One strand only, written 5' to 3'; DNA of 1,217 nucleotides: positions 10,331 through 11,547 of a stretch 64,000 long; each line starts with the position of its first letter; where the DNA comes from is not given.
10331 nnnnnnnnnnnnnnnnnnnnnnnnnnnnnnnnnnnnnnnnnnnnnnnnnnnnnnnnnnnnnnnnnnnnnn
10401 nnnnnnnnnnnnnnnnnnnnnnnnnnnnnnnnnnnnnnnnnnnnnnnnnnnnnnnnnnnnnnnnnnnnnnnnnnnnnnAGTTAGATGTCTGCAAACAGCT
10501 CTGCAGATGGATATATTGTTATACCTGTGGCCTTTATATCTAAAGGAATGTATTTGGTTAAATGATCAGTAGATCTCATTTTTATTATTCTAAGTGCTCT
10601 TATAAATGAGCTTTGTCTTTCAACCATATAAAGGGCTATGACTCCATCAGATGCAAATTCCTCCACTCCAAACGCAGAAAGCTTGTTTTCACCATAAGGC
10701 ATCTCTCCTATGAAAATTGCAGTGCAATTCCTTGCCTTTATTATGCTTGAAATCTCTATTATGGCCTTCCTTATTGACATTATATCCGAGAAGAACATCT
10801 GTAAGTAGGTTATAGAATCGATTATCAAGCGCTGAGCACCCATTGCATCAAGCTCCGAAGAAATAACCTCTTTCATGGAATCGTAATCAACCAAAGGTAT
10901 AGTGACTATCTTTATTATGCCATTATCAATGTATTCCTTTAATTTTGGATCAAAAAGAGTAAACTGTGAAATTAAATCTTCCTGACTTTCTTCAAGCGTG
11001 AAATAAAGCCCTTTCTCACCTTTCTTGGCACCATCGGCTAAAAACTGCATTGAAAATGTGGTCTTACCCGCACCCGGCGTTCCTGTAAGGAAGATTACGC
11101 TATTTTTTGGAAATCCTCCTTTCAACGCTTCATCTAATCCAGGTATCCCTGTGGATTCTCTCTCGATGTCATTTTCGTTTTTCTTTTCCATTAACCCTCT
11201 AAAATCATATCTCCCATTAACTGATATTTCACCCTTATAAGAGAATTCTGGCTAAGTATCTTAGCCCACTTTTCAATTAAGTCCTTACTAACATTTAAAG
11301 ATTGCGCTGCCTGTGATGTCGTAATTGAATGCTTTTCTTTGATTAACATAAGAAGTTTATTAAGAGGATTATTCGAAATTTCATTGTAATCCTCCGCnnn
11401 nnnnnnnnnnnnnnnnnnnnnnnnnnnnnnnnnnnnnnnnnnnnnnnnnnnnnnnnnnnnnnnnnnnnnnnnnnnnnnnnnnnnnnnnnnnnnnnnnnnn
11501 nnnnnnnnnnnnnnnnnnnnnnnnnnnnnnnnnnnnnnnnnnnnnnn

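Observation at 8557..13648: Compact five-gene minus-strand operon coupling a CPFC membrane glycoprotein, a disordered wHTH protein and a KaiC-like ATPase directly to rfcS-rfcL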

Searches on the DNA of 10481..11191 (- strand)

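Call 21: search_rna_families(sources=[L001, L002, L081, L082, L084], threshold=gathering)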
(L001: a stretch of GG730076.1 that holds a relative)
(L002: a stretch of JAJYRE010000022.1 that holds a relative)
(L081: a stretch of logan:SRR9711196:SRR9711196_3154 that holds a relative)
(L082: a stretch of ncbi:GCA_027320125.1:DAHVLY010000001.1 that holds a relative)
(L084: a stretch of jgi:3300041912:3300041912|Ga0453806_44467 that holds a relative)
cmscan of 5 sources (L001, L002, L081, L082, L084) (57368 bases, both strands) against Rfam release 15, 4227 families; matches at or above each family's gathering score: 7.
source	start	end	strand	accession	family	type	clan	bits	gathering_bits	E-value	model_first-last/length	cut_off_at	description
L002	5839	6114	+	RF00373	RNaseP_arch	Gene; ribozyme;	CL00002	117.3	84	3.3e-32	1-288/288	no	Archaeal RNase P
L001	2395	2689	+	RF00373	RNaseP_arch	Gene; ribozyme;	CL00002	116.7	84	5.2e-32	1-288/288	no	Archaeal RNase P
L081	3261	3536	+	RF00373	RNaseP_arch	Gene; ribozyme;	CL00002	111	84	3.2e-30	1-288/288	no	Archaeal RNase P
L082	3501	3779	+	RF00373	RNaseP_arch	Gene; ribozyme;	CL00002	108.9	84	1.4e-29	1-288/288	no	Archaeal RNase P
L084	4966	5040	+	RF00005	tRNA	Gene; tRNA;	CL00001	67.1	29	1.8e-12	1-71/71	no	tRNA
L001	609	682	+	RF00005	tRNA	Gene; tRNA;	CL00001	60.9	29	9.2e-11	1-71/71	no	tRNA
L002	1152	1225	+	RF00005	tRNA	Gene; tRNA;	CL00001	58.8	29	3.4e-10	1-71/71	no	tRNA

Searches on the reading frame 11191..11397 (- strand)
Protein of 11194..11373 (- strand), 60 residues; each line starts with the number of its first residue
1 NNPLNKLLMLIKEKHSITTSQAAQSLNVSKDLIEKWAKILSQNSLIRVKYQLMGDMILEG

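Call 31: search_protein_families(library=pfam, proteins=[window:11194-11373:-], max_evalue=10)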
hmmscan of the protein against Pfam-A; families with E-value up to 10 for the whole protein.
seq(60 aa): 9 families
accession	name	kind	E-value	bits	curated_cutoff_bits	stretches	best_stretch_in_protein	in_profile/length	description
PF13551.12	HTH_29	-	0.0022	18.5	28.1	1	7-38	4-34/64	Winged helix-turn helix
PF08220.18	HTH_DeoR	-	0.0043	17.2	21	1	5-31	3-29/57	DeoR-like helix-turn-helix domain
PF01047.28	MarR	-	0.011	16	24.6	1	6-48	7-49/59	MarR family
PF02082.26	Rrf2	-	0.012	16.2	30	1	8-48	13-55/132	Iron-dependent Transcriptional regulator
PF01399.33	PCI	-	0.017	15.8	22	1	6-37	29-60/84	PCI domain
PF08651.15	DASH_Duo1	-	0.018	15.3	25.4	1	19-44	30-55/74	DASH complex subunit Duo1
PF08279.18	HTH_11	-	0.033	14.5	25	1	5-41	3-40/55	HTH domain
PF13384.12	HTH_23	-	0.063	13.6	24.6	1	6-38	7-39/50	Homeodomain-like domain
PF12728.13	HTH_17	-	0.18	12.5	27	1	18-38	3-23/51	Helix-turn-helix domain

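Call 92: search_protein_representatives(alignment_id=A7)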
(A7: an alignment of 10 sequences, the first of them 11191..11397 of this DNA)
Query: 10 sequences, 68 profile positions. Proteins with E-value up to 0.001 (for the whole library): 506; up to 1e-10: 29; up to 1e-30: 4. The best 150 are listed.
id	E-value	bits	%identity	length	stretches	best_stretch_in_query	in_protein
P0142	4.4e-36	138.6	-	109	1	1-68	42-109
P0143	2.7e-35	136.1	-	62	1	7-68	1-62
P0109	2.9e-34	132.8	-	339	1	2-68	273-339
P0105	1.2e-33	130.8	-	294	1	2-68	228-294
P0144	2.4e-29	117.0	-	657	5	8-66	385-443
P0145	1.1e-23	98.9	-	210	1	2-68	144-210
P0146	2.5e-22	94.5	-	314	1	3-68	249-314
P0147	3.4e-22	94.1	-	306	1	6-68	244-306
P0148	4.5e-22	93.7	-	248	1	8-68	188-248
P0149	1.0e-21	92.6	-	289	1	3-67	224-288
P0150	1.0e-21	92.6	-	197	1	5-68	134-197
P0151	2.5e-21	91.3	-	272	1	8-68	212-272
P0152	5.2e-21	90.3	-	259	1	5-67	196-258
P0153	1.1e-20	89.3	-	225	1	3-68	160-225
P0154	1.8e-20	88.6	-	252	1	8-68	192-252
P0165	1.1e-12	63.6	-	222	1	8-67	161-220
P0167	2.6e-11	59.3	-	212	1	12-66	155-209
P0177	3.8e-09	52.3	-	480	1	2-66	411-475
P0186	1.7e-08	50.2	-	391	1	5-62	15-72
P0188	1.8e-08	50.2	-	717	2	8-50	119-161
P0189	2.3e-08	49.8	-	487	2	12-63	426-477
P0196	5.2e-08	48.7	-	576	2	10-60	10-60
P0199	7.3e-08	48.2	-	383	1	5-60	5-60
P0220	3.5e-07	46.0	-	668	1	9-60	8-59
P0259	2.6e-06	43.2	-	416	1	5-64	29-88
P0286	5.0e-06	42.3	-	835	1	9-66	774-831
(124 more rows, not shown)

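Call 93: search_protein_families(library=pfam, proteins=[P0186, P0199, P0196, P0220, P0144, P0177, P0189, P0286, P0188, P0259], max_evalue=0.001)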
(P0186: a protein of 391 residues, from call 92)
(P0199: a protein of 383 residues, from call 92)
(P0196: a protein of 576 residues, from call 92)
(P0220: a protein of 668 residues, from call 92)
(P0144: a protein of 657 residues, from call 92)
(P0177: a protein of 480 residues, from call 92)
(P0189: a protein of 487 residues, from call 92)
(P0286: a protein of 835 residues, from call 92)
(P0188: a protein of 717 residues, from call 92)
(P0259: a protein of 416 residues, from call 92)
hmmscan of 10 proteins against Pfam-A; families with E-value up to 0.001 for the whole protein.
P0186 (391 aa): 0 families

P0199 (383 aa): 5 families
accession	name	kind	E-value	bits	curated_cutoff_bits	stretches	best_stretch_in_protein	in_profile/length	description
PF13412.12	HTH_24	-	3.9e-05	23.6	21.9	1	16-55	9-48/48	Winged helix-turn-helix DNA-binding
PF01047.28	MarR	-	0.0002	21.6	24.6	0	15-55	8-48/59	MarR family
PF08279.18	HTH_11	-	0.00027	21.2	25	0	18-57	9-47/55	HTH domain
PF08220.18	HTH_DeoR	-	0.00032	20.8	21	0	14-42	4-32/57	DeoR-like helix-turn-helix domain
PF13518.12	HTH_28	-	0.00086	19.8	25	0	15-53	5-41/52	Helix-turn-helix domain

P0196 (576 aa): 0 families

P0220 (668 aa): 6 families
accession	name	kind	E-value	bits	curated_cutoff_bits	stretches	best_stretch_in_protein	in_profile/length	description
PF14559.12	TPR_19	-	7.2e-07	29.9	25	1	630-661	1-32/68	Tetratricopeptide repeat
PF13428.12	TPR_14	-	9.5e-07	29.4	23.5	0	628-660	9-41/44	Tetratricopeptide repeat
PF07453.19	NUMOD1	-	0.00027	21.5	22.8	0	22-38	15-31/37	NUMOD1 domain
PF07719.23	TPR_2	-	0.00062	20.1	27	0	629-653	10-34/34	Tetratricopeptide repeat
PF13414.12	TPR_11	-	0.00071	19.7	26.8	1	633-660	7-34/42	TPR repeat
PF13518.12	HTH_28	-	0.00082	19.9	25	0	19-52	9-41/52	Helix-turn-helix domain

P0144 (657 aa): 9 families
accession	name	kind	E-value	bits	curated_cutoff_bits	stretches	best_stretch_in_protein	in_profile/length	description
PF13545.12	HTH_Crp_2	-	1.2e-07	32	27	0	127-155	26-55/70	Crp-like helix-turn-helix domain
PF12802.13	MarR_2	-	2e-07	31.5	27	0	122-155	18-52/61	MarR family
PF01978.25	TrmB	-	1.1e-06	28.8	25.6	0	114-156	14-55/68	Sugar-specific transcriptional regulator TrmB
PF01047.28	MarR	-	2.1e-06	28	24.6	0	406-431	22-47/59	MarR family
PF02082.26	Rrf2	-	2.6e-06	28.1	30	0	115-155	15-55/132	Iron-dependent Transcriptional regulator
PF13518.12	HTH_28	-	6.5e-05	23.4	25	0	391-430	4-41/52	Helix-turn-helix domain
PF13551.12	HTH_29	-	9.8e-05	22.8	28.1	0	403-432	14-43/64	Winged helix-turn helix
PF01399.33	PCI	-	9.9e-05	22.9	22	0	107-155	22-71/84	PCI domain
PF25213.1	HVO_A0261_N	-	0.00061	20.1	35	0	122-154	23-55/86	HVO_A0261 N-terminal domain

P0177 (480 aa): 0 families

P0189 (487 aa): 1 family
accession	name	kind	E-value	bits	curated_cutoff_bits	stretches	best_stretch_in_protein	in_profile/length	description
PF09987.14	DUF2226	-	2.9e-08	34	22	1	206-305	14-119/252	Uncharacterized protein conserved in archaea (DUF2226)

P0286 (835 aa): 3 families
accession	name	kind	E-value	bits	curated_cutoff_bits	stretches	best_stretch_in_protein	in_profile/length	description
PF07088.17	GvpD_P-loop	-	1.3e-07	32.2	24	0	243-329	5-82/189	GvpD gas vesicle protein, P-loop domain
PF24336.1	DUF7504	-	4.8e-05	24.3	27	0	323-386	115-178/179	Family of unknown function (DUF7504)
PF01381.28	HTH_3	-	6.3e-05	23.4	23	1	36-87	1-52/55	Helix-turn-helix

P0188 (717 aa): 2 families
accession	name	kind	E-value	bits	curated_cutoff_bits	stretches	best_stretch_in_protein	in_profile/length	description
PF00437.27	T2SSE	-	1.2e-23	83.9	24.9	1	394-579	104-276/370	Type II/IV secretion system protein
PF25212.1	HVO_A0114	-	0.00057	20.1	27.6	0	37-82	26-71/84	HVO_A0114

P0259 (416 aa): 2 families
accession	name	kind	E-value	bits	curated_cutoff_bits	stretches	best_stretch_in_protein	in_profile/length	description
PF04893.22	Yip1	-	1.3e-10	41.9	28.6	1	150-334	1-171/173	Yip1 domain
PF12420.13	DUF3671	-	7.8e-05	22.7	34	1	96-253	70-208/223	Fam-L, Fam-M like protein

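Call 95: list_cluster_members(proteins=[P0145, P0146, P0165, P0167, P0177, P0188, P0199, P0196, P0286, P0189])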
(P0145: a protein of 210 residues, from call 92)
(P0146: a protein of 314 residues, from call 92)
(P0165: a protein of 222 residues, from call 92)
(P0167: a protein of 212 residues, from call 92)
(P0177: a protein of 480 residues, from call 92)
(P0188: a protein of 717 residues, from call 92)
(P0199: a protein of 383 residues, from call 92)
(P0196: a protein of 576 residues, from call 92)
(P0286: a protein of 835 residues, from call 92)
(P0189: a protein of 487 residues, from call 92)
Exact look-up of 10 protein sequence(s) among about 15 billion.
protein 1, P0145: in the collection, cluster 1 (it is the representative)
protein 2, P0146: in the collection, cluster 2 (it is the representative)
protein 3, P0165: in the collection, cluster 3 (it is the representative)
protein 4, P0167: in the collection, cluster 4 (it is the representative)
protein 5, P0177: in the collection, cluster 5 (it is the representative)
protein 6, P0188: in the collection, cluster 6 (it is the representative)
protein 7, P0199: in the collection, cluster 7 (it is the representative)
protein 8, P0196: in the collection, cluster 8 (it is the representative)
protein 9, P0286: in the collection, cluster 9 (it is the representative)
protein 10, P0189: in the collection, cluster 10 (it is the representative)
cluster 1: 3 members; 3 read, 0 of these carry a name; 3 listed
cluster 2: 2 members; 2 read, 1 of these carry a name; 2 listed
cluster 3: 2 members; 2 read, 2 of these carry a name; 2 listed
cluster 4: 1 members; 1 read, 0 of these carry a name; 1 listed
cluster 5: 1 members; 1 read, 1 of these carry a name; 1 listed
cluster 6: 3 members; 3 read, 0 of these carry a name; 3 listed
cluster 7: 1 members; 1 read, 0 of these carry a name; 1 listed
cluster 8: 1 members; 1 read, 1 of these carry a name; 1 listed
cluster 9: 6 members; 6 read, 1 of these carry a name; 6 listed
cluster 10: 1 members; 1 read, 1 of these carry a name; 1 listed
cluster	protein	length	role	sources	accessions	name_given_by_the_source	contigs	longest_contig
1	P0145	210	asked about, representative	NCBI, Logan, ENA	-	-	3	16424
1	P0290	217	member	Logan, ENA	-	-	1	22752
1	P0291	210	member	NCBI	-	-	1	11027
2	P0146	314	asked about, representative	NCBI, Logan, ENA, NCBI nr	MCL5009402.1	MAG: hypothetical protein M1433_00230 [Candidatus Parvarchaeota archaeon] | hypothetical protein [Candidatus Parvarchaeota archaeon]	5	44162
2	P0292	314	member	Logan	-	-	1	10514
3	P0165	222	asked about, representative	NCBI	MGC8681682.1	MAG: hypothetical protein ACP5TF_00065 [Candidatus Acidifodinimicrobium sp.]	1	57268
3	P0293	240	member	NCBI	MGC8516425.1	MAG: hypothetical protein ACP5MT_00820 [Candidatus Acidifodinimicrobium sp.]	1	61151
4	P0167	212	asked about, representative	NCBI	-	-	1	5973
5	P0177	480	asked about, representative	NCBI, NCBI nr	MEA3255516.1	MAG: hypothetical protein U9Q22_06745, partial [Candidatus Altiarchaeota archaeon] | hypothetical protein [Candidatus Altiarchaeota archaeon]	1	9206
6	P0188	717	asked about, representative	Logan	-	-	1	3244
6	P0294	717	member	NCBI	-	-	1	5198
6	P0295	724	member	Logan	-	-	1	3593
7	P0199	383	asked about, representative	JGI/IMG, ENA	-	-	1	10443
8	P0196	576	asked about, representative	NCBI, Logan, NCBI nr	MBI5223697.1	hypothetical protein HY990_04715 [Candidatus Micrarchaeota archaeon] | hypothetical protein [Candidatus Micrarchaeota archaeon]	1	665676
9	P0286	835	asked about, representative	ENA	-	-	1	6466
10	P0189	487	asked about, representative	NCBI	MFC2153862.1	DUF2226 domain-containing protein [Candidatus Altiarchaeota archaeon]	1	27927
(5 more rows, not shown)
